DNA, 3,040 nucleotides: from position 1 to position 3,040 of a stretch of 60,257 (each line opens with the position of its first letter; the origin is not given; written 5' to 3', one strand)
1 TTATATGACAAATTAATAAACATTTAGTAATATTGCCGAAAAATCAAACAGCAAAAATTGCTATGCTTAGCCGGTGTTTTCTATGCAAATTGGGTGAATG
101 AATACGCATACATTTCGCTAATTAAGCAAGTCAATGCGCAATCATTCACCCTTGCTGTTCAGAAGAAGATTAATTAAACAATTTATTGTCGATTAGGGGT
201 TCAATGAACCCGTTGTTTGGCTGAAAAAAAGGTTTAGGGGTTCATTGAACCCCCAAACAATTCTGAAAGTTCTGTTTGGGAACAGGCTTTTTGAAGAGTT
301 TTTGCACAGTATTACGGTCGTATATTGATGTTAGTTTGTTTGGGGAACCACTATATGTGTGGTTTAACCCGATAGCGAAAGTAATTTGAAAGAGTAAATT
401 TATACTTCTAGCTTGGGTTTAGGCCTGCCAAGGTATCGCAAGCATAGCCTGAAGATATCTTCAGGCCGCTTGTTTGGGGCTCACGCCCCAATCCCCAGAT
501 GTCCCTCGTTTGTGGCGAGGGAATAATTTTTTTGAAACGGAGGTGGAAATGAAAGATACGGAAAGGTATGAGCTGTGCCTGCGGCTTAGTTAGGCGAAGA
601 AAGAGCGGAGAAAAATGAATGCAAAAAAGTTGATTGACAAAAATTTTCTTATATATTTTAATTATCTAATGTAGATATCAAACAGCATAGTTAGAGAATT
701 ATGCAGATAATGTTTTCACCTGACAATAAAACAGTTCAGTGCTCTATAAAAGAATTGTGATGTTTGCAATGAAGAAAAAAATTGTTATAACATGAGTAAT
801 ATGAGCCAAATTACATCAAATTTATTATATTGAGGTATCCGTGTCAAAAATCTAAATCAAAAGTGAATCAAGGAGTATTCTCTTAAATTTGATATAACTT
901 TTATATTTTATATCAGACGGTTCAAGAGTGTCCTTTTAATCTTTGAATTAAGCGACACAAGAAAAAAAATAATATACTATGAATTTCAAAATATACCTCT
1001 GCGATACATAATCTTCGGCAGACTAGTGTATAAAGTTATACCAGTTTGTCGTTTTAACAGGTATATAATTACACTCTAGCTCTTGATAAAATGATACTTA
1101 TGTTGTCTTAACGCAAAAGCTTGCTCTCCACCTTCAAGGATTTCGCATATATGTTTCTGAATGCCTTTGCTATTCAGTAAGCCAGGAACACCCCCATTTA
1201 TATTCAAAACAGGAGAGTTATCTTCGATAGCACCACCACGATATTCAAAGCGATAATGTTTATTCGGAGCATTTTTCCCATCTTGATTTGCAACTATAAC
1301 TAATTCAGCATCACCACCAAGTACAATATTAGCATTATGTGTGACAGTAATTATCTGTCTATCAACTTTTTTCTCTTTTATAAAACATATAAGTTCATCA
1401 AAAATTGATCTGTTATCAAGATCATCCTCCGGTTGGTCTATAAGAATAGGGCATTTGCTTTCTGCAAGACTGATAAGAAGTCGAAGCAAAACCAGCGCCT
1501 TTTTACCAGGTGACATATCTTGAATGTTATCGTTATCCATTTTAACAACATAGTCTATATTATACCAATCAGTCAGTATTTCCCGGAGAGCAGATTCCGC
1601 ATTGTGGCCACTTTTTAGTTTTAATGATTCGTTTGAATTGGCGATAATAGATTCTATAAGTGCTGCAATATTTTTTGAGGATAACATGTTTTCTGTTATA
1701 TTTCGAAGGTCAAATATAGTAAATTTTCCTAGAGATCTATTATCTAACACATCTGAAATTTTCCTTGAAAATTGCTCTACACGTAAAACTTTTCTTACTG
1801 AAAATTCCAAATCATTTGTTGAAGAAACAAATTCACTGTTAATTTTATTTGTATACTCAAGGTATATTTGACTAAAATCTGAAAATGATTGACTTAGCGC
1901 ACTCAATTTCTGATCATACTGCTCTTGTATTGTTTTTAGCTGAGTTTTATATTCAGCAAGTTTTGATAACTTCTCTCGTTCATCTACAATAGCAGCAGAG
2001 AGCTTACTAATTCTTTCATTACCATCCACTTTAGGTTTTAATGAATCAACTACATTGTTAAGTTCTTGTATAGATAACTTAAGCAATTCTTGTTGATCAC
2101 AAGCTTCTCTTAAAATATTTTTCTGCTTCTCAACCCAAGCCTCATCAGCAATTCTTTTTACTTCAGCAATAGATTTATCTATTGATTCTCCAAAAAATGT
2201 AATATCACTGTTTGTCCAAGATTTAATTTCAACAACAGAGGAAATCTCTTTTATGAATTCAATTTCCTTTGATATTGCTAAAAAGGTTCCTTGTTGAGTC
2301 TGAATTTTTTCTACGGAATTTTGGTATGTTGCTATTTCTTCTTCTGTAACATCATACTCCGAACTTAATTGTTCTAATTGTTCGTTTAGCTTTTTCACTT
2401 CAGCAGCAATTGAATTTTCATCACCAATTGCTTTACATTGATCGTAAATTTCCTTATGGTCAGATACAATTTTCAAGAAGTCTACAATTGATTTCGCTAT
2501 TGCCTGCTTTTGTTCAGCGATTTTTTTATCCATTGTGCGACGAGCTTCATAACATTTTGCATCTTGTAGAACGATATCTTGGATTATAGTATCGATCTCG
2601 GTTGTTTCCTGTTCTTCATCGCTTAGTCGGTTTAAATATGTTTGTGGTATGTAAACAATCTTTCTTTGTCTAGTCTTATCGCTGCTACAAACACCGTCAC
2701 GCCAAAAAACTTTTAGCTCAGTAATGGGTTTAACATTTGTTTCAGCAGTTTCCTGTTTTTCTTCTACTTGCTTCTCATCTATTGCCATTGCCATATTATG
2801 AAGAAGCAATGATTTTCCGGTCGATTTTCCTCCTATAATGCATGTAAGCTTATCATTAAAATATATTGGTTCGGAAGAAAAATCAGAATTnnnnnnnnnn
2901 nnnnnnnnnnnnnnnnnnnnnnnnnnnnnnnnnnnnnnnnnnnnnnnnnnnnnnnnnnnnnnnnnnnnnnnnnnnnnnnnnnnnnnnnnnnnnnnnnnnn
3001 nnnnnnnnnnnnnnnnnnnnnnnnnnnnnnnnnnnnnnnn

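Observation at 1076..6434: Operon coupling a nuclease/N6A-MTase/TRD fusion to a PHP-domain SMC-like ABC ATPase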

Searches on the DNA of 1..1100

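Call 86: search_rna_families(source=window, start=1, end=1100, threshold=evalue, max_evalue=0.1)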
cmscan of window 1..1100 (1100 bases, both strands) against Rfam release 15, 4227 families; matches with E-value up to 0.1: 2.
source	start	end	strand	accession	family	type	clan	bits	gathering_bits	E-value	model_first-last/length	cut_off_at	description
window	77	166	-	RF01941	MIR1223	Gene; miRNA;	-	26.9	77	0.00091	1-102/102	no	MIR1223 microRNA precursor family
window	744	798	+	RF01726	SAM-II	Cis-reg; riboswitch;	-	23.1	44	0.099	1-60/60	no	SAM-II riboswitch aptamer (SAM-II long loop)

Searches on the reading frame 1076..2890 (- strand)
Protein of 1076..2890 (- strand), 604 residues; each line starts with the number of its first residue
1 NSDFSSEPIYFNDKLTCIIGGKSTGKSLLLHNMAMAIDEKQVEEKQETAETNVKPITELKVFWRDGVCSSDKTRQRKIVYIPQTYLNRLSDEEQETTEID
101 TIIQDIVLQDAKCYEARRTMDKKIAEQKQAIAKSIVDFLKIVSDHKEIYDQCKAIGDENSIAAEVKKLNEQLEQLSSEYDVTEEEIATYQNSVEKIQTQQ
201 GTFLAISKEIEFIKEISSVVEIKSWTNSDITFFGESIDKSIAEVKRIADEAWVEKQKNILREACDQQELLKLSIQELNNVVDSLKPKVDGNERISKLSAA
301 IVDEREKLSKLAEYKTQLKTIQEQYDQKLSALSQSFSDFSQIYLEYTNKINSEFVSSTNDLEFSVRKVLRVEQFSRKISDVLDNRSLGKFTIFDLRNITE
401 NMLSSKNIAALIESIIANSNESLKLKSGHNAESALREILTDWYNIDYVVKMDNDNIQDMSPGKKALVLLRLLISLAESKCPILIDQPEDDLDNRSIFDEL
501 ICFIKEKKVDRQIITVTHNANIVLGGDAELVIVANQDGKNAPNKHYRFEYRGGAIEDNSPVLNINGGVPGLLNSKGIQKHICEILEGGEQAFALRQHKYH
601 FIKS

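Call 43: search_protein_families(library=pfam, proteins=[window:1076-2890:-], max_evalue=10)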
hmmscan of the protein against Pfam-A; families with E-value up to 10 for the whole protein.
window:1076-2890:- (604 aa): 10 families
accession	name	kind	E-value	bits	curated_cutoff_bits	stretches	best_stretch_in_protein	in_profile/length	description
PF02463.25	SMC_N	-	0.0084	16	40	1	178-538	135-217/220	RecF/RecN/SMC N terminal domain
PF13521.12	AAA_28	-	0.015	16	27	1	17-115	3-90/164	AAA domain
PF11932.13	DUF3450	-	0.015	15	32.6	1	141-256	28-143/241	Protein of unknown function (DUF3450)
PF25399.1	DeaD_dimer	-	0.022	15.3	23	1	370-392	10-32/67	RNA helicase DeaD dimerization domain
PF07439.16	DUF1515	-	0.041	14.3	22.2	1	160-226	12-77/113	Protein of unknown function (DUF1515)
PF24494.1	DUF7587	-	0.093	13.3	27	1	327-402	37-109/146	Domain of unknown function (DUF7587)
PF05738.19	Cna_B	-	0.096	13.6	22.3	1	140-199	24-79/87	Cna protein B-type domain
PF00005.33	ABC_tran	-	0.42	11.7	25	1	14-121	12-93/137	ABC transporter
PF22637.2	CBM_4_9_1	-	0.51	11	27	1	505-551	29-76/148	BppA domain 1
PF25610.1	HR1_TOCA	-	7.7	7.3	27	1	120-188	18-85/90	TOCA family HR1 domain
